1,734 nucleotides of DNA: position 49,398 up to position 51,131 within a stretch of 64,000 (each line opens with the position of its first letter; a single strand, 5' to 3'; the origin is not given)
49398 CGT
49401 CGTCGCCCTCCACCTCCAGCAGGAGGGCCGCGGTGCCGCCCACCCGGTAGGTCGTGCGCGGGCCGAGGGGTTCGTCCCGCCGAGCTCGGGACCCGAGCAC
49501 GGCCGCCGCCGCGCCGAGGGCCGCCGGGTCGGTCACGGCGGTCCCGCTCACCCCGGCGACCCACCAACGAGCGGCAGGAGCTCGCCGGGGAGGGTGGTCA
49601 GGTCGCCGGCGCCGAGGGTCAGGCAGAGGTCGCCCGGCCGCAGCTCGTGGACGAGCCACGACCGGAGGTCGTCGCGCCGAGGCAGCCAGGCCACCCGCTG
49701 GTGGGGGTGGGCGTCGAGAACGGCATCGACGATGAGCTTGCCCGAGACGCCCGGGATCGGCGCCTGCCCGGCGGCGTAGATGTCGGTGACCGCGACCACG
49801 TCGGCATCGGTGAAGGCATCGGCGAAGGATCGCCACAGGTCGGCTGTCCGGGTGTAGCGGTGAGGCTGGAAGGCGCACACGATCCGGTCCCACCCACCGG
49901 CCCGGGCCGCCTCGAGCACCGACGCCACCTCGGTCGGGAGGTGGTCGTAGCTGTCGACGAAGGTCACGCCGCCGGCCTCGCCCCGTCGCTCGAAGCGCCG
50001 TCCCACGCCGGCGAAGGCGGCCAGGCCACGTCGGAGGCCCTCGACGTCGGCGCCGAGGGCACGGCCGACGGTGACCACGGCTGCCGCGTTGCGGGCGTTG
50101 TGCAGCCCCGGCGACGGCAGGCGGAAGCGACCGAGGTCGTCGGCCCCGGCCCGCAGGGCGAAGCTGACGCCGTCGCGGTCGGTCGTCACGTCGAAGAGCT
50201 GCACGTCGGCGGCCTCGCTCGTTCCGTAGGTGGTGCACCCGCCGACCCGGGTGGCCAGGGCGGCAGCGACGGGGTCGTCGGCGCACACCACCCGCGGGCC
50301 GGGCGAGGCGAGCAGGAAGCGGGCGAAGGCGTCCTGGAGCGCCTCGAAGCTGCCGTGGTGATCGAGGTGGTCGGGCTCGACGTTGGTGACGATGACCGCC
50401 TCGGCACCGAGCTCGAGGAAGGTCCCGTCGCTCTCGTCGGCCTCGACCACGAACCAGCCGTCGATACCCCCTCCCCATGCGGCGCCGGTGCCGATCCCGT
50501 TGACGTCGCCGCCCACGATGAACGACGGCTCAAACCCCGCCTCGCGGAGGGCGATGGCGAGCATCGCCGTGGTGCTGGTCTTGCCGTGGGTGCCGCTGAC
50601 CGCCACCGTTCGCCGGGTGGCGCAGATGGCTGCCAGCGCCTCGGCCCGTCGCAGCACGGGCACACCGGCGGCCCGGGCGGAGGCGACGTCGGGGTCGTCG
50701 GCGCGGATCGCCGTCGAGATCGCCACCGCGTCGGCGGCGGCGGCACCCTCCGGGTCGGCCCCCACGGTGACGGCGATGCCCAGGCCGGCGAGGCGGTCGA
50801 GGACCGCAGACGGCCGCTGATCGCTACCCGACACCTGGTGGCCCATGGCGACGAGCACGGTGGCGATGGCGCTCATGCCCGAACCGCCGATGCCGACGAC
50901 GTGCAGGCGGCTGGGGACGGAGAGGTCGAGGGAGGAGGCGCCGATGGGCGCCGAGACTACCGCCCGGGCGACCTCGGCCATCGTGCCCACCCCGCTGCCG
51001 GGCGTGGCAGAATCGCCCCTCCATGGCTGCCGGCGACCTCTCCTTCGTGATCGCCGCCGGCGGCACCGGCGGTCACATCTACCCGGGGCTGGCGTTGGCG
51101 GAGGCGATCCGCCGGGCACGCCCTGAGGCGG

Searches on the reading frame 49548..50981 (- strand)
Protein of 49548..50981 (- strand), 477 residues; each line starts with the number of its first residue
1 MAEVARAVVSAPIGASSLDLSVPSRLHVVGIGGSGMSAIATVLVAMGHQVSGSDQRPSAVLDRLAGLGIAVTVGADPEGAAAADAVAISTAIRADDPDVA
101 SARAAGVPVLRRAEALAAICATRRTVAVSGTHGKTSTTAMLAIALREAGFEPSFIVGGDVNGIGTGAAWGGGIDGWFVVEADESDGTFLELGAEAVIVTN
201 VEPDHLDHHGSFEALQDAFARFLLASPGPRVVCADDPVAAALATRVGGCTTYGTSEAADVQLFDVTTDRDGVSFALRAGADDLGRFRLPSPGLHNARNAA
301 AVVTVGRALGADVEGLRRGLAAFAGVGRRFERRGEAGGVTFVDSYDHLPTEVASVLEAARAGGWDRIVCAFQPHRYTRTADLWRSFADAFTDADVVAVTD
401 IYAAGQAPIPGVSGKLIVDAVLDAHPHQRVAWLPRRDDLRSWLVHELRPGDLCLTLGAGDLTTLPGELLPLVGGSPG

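Call 5: search_protein_families(library=pfam, proteins=[window:49548-50981:-])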
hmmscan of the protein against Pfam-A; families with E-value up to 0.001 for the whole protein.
window:49548-50981:- (477 aa): 4 families
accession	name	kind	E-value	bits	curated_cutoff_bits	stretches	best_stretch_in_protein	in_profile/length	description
PF01225.30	Mur_ligase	-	5.4e-22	78.4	21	1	26-123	2-94/95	Mur ligase family, catalytic domain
PF08245.18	Mur_ligase_M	-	3.9e-20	73.1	24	1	128-305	1-199/200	Mur ligase middle domain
PF02875.26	Mur_ligase_C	-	3e-17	64.1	28.4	1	328-459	1-127/127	Mur ligase, glutamate ligase domain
PF21799.2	MurD-like_N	-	0.00061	20.5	27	0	27-110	4-87/88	Mur ligase MurD-like, N-terminal domain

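Call 8: search_protein_families(library=ncbifam, proteins=[window:49548-50981:-])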
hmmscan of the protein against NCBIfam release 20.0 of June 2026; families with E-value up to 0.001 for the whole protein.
window:49548-50981:- (477 aa): 17 families
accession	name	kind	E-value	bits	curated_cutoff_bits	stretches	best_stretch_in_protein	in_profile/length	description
TIGR01082.1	murC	equivalog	3e-131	438.6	335.1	1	26-466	2-446/449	UDP-N-acetylmuramate--L-alanine ligase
NF011171.0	PRK14573.1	equivalog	8.3e-76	255.5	1015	1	26-466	7-442/809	bifunctional UDP-N-acetylmuramate--L-alanine ligase/D-alanine--D-alanine ligase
TIGR01081.1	mpl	equivalog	1.8e-42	145.9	388.7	1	25-469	1-444/448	UDP-N-acetylmuramate:L-alanyl-gamma-D-glutamyl-meso-diaminopimelate ligase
TIGR01087.1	murD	equivalog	4e-27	95.4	211.95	1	27-358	3-334/441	UDP-N-acetylmuramoyl-L-alanine--D-glutamate ligase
NF053645.1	pMurC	equivalog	9.4e-25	87.2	560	2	27-152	2-131/492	pseudomurein biosynthesis peptide ligase pMurC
NF001124.0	PRK00139.1-2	equivalog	8e-21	74.3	476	2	195-371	201-383/500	UDP-N-acetylmuramoyl-L-alanyl-D-glutamate--2,6-diaminopimelate ligase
NF001126.0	PRK00139.1-4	equivalog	1.2e-20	73.5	373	1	195-361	196-364/486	UDP-N-acetylmuramoyl-L-alanyl-D-glutamate--2,6-diaminopimelate ligase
TIGR01085.1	murE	subfamily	1.3e-19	70.4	257.3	1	194-370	179-363/472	UDP-N-acetylmuramyl-tripeptide synthetase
TIGR01143.1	murF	subfamily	1.6e-18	66.8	288.6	1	195-350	152-309/418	UDP-N-acetylmuramoyl-tripeptide--D-alanyl-D-alanine ligase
NF008896.0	PRK11929.1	equivalog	4.2e-16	58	1023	1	194-371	203-391/965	bifunctional UDP-N-acetylmuramoyl-L-alanyl-D-glutamate--2,6-diaminopimelate ligase MurE/UDP-N-acetylmuramoyl-tripeptide--D-alanyl-D-alanine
NF053647.1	pMurD2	equivalog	3e-13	49.4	550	1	26-254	3-233/405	pseudomurein biosynthesis peptide ligase pMurD2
NF001123.0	PRK00139.1-1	equivalog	4e-12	45.6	586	1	194-390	198-403/493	UDP-N-acetylmuramoyl-L-alanyl-D-glutamate--2,6-diaminopimelate ligase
NF053646.1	pMurD1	equivalog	6.9e-10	38.2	610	1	27-357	4-346/465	pseudomurein biosynthesis peptide ligase pMurD1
NF008041.0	PRK10773.1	equivalog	8e-09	34.7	551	1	194-346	177-335/453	UDP-N-acetylmuramoyl-tripeptide--D-alanyl-D-alanine ligase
NF053648.1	pMurE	equivalog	1.3e-07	30.7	600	1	193-389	190-377/464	pseudomurein biosynthesis peptide ligase pMurE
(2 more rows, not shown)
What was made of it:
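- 49548..50981 (-): murC. It is the first gene of the downstream minus-strand unit (murC-murB-ftsQ-ftsZ and onward) and is divergent from the module. TIGR01082 438.6 bits against a cutoff of 335 (call 8).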
